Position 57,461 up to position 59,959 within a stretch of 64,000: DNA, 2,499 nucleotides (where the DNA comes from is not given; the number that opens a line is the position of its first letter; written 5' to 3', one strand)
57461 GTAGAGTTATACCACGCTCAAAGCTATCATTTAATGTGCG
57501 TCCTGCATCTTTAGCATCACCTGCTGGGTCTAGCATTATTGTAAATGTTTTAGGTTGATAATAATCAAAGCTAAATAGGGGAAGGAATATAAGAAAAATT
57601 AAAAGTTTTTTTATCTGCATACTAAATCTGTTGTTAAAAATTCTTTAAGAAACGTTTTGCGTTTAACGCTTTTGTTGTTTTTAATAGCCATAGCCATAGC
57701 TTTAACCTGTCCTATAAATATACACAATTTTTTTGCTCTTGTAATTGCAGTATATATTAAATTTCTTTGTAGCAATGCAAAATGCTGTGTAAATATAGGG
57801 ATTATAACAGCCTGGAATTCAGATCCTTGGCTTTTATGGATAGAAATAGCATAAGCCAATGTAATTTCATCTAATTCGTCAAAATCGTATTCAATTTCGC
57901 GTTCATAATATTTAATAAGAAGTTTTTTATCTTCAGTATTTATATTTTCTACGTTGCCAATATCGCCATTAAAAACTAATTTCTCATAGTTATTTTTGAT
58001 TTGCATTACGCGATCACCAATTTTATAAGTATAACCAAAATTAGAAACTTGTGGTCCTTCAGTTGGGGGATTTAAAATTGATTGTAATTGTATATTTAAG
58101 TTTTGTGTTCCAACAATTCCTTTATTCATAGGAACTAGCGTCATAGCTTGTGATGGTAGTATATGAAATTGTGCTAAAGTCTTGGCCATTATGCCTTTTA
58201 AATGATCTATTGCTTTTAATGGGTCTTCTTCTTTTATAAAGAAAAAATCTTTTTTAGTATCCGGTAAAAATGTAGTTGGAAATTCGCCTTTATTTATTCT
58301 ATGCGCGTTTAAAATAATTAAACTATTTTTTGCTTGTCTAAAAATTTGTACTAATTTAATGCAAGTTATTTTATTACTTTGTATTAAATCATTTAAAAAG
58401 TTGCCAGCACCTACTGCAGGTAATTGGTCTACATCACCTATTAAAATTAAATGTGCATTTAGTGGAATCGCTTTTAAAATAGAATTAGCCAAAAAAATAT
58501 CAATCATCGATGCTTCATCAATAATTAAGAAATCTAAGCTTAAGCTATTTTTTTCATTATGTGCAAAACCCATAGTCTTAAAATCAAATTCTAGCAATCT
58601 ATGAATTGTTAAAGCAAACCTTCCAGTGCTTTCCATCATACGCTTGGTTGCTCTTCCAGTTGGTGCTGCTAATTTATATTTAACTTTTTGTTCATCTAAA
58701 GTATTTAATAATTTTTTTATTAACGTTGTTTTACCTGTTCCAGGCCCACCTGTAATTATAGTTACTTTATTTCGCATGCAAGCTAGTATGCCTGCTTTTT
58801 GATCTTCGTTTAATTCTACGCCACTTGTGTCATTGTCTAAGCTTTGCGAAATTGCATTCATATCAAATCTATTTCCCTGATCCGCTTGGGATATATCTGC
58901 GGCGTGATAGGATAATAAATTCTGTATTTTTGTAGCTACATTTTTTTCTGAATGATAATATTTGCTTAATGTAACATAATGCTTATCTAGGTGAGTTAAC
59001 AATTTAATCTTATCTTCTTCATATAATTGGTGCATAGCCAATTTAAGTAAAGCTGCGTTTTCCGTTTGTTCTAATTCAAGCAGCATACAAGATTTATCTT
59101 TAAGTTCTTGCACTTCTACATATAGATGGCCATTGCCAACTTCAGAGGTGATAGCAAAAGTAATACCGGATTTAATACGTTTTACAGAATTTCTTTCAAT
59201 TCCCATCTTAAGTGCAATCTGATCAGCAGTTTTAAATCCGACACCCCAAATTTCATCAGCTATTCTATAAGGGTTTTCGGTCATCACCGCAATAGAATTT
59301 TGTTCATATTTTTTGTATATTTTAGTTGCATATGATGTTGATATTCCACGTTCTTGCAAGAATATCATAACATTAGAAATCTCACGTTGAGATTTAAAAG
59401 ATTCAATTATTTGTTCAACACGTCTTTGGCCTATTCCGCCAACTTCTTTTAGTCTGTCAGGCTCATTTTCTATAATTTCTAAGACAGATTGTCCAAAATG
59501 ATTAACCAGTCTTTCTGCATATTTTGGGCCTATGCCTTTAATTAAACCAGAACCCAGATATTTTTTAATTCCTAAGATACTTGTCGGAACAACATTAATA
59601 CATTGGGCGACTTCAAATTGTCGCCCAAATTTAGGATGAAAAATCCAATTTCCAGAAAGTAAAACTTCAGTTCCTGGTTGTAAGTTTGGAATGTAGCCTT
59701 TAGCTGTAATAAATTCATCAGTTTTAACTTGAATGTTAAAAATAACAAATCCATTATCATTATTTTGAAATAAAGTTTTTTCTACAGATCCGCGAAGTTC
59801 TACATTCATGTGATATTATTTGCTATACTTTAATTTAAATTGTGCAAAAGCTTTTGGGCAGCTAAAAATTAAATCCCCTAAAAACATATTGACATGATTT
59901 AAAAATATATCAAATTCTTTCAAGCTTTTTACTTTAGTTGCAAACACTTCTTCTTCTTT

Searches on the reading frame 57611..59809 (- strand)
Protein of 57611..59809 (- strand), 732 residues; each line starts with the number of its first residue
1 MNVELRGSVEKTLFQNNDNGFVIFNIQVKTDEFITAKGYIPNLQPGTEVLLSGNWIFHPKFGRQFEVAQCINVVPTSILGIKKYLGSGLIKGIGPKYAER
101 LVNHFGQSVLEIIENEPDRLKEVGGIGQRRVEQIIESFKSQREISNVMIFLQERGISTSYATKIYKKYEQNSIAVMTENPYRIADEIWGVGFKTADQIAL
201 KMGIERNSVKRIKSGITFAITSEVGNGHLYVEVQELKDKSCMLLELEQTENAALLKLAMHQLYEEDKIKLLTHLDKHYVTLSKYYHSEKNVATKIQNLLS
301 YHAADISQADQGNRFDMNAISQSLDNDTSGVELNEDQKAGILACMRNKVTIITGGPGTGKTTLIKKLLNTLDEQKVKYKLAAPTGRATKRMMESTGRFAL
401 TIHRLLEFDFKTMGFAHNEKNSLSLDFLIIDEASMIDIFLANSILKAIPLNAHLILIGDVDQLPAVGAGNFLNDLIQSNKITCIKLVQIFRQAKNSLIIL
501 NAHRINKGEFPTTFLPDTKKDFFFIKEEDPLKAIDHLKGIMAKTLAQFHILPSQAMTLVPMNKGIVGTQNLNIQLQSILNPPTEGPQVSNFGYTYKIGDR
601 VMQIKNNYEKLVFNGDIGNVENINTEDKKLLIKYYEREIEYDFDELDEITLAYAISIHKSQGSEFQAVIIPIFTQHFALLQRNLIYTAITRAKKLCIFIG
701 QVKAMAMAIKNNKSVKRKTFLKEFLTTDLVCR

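Call 37: search_protein_families(library=pfam, proteins=[window:57611-59809:-], max_evalue=0.001)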
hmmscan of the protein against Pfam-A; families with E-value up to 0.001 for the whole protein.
window:57611-59809:- (732 aa): 19 families
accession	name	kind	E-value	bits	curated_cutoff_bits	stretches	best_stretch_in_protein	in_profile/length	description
PF13245.12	AAA_19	-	4.2e-40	137.5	25.1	1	338-467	2-133/134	AAA domain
PF14490.11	HHH_RecD2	-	2.5e-38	130.3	27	2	141-230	2-92/92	ATP-dependent RecD2 DNA helicase HHH domain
PF13604.12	AAA_30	-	2.8e-35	122.2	27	1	332-511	1-174/191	AAA domain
PF18335.7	SH3_13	-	3.5e-21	75.2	41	1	571-634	1-65/65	ATP-dependent RecD-like DNA helicase SH3 domain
PF23139.1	OB_YrrC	-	1.5e-20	73.3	27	1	4-75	3-76/76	ATP-dependent DNA helicase YrrC, OB-fold domain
PF13538.12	UvrD_C_2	-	3.1e-19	69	27.4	1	651-698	1-51/52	UvrD-like helicase C-terminal domain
PF01443.25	Viral_helicase1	-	1.2e-13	51.9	21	1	351-495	2-132/228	Viral superfamily 1 RNA helicase core domain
PF14520.12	HHH_5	-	1.2e-13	51.8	27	1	90-139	7-56/57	Helix-hairpin-helix domain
PF13086.12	AAA_11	-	4.7e-13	49.9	27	1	332-393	1-70/257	AAA domain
PF13401.12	AAA_22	-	8e-07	29.9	27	1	347-436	5-96/130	AAA domain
PF03266.21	NTPase_1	-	2.6e-06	27.8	23.9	1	351-405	3-52/168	NTPase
PF09848.15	SLFN-g3_helicase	-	1.7e-05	24.7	24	1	348-433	2-88/354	Schlafen group 3, DNA/RNA helicase domain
PF05127.21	NAT10_TcmA_helicase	-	8.9e-05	22.9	22.7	1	351-447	1-112/176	RNA cytidine acetyltransferase NAT10/TcmA, helicase domain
PF20720.3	nSTAND3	-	0.00011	22.4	27.2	1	345-375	15-45/155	Novel STAND NTPase 3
PF03193.22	RsgA_GTPase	-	0.00032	21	30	1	301-392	60-151/174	RsgA GTPase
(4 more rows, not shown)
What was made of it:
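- Tried and rejected: The same-frame pair 59816-60484 / 57611-59809 is two complete genes, since RecD2 starts with its own OB domain (call 37).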
